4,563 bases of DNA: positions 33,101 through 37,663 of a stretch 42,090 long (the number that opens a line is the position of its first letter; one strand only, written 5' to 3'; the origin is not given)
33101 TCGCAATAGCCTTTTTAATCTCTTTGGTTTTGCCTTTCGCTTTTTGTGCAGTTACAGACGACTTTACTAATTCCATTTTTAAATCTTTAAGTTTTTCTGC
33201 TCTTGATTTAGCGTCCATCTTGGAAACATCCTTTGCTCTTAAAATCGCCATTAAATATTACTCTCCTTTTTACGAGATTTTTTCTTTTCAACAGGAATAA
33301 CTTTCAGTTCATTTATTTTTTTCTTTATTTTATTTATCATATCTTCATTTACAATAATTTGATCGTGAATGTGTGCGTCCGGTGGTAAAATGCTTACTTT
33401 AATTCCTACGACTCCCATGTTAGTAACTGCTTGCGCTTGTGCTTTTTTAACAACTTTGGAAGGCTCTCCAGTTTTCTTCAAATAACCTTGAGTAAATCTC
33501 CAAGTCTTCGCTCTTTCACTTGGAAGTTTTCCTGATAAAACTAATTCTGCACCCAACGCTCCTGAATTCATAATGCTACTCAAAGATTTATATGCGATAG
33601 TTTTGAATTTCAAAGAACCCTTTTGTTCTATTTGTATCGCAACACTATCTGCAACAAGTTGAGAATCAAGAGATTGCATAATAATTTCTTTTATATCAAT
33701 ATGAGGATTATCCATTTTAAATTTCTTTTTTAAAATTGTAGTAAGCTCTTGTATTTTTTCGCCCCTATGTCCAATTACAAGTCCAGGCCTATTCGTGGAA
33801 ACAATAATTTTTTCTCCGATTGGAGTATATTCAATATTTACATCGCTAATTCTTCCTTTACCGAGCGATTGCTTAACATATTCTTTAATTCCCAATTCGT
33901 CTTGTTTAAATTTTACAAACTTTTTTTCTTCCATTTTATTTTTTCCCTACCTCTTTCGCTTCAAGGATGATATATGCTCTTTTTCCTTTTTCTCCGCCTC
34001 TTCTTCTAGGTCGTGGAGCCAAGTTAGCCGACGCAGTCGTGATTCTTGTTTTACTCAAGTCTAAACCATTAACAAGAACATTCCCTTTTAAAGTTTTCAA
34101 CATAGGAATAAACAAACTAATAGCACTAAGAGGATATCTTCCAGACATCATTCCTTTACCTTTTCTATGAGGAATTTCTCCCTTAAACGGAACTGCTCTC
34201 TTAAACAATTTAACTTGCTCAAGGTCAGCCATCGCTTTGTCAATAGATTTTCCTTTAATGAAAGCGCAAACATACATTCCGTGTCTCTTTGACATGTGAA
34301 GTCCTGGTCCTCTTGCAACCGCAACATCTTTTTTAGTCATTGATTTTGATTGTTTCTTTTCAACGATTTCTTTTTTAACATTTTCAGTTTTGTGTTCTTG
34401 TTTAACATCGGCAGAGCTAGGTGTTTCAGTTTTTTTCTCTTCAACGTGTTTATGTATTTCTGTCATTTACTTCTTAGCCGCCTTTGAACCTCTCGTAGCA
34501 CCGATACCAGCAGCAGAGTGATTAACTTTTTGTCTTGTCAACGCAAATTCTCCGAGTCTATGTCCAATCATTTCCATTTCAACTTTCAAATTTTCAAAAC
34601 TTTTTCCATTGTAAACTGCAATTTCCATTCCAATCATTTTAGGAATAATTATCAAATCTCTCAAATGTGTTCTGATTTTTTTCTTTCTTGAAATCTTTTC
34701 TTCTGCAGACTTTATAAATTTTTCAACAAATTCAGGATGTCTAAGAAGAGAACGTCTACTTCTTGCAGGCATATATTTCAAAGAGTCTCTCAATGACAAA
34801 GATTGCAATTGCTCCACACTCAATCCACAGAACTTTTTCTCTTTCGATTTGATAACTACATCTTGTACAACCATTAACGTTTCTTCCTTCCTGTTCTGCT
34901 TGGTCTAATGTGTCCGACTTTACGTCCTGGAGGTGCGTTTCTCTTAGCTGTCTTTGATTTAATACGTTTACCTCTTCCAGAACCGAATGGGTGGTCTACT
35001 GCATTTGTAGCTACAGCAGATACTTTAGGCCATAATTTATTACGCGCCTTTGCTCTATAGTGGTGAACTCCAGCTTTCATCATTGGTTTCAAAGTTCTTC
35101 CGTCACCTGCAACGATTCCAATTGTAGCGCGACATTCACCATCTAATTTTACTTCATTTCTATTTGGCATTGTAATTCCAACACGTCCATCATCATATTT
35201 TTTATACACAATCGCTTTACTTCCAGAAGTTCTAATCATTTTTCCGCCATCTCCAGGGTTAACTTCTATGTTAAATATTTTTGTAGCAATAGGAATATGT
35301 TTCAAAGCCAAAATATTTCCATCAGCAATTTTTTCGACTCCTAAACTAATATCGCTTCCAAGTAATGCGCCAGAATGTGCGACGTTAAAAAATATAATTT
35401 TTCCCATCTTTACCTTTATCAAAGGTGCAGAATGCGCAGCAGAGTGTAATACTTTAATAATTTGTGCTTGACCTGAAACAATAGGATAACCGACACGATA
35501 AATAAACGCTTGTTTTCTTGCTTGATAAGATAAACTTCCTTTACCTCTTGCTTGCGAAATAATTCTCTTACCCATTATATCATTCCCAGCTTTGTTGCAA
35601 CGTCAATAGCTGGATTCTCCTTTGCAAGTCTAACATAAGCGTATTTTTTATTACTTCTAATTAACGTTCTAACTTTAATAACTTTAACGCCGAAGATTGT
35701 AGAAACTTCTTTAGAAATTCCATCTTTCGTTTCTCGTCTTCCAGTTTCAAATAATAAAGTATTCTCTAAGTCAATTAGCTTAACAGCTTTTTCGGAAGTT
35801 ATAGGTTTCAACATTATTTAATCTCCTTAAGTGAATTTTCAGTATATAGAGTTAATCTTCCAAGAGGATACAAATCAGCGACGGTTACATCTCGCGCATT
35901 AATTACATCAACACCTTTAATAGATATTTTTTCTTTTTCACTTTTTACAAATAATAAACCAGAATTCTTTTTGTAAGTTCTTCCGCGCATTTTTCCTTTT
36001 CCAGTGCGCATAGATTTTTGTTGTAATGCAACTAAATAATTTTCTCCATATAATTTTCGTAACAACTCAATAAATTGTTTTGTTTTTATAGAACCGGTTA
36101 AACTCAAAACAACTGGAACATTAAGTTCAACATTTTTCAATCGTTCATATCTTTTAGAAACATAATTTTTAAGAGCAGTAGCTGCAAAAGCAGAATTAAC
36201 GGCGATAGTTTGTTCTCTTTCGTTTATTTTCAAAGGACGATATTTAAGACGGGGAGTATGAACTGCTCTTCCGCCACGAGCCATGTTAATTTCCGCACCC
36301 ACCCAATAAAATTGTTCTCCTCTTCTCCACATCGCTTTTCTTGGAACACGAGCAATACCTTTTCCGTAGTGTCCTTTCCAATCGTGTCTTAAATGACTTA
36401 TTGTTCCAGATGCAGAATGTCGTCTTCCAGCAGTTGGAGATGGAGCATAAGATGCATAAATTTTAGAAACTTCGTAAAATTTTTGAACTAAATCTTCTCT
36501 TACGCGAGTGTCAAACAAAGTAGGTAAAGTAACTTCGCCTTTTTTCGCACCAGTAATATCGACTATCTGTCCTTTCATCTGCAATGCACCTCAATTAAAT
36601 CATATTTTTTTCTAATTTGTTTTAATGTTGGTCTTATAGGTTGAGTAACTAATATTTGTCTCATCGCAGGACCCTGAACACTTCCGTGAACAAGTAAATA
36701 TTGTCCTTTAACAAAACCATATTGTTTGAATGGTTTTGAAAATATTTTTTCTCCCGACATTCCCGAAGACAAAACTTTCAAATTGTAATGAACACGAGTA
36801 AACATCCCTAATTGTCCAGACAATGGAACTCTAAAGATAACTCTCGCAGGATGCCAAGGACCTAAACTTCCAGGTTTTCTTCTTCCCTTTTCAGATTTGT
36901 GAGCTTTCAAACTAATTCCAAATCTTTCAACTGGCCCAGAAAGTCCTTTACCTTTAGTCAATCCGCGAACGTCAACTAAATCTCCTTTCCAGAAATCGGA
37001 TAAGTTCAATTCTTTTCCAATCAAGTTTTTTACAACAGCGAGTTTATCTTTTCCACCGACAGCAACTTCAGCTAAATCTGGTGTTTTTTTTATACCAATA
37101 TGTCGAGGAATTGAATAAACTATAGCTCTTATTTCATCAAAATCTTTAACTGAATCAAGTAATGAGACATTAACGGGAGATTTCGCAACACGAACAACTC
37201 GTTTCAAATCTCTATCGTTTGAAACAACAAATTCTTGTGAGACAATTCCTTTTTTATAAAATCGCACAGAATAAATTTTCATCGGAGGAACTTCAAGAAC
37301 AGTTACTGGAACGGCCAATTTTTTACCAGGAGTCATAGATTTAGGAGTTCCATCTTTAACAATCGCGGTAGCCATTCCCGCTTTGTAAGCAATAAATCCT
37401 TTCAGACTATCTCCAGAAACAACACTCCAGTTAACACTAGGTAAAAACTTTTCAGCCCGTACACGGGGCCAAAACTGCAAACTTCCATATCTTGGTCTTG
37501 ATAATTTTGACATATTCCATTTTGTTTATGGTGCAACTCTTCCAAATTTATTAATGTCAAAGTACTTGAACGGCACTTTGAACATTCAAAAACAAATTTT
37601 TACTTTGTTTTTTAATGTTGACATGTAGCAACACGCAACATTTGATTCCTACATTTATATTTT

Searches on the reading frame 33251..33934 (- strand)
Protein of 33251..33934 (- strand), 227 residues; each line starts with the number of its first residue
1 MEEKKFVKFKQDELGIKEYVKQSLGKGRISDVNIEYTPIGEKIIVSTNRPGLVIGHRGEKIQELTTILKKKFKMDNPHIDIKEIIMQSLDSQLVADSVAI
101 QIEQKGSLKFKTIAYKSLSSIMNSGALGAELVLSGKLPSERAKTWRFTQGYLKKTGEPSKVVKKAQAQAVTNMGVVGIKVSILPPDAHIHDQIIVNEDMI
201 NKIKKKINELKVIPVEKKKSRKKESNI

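Call 9: search_protein_families(library=pfam, proteins=[window:33251-33934:-], max_evalue=0.001)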
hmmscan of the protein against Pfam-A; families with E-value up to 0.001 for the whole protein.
window:33251-33934:- (227 aa): 2 families
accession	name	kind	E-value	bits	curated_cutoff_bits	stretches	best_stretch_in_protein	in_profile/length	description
PF00189.25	Ribosomal_S3_C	-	5.7e-16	59.3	34.1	1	107-182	8-83/83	Ribosomal protein S3, C-terminal domain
PF07650.23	KH_2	-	3.7e-11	43.1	22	1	16-82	2-69/78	KH domain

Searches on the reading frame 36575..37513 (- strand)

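Call 9: search_protein_families(library=pfam, proteins=[window:36575-37513:-], max_evalue=0.001)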
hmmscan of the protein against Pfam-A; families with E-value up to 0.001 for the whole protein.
window:36575-37513:- (312 aa): 1 family
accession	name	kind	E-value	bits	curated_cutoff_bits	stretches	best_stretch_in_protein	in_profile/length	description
PF00297.29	Ribosomal_L3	-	2e-44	152.5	22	2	114-298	146-350/369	Ribosomal protein L3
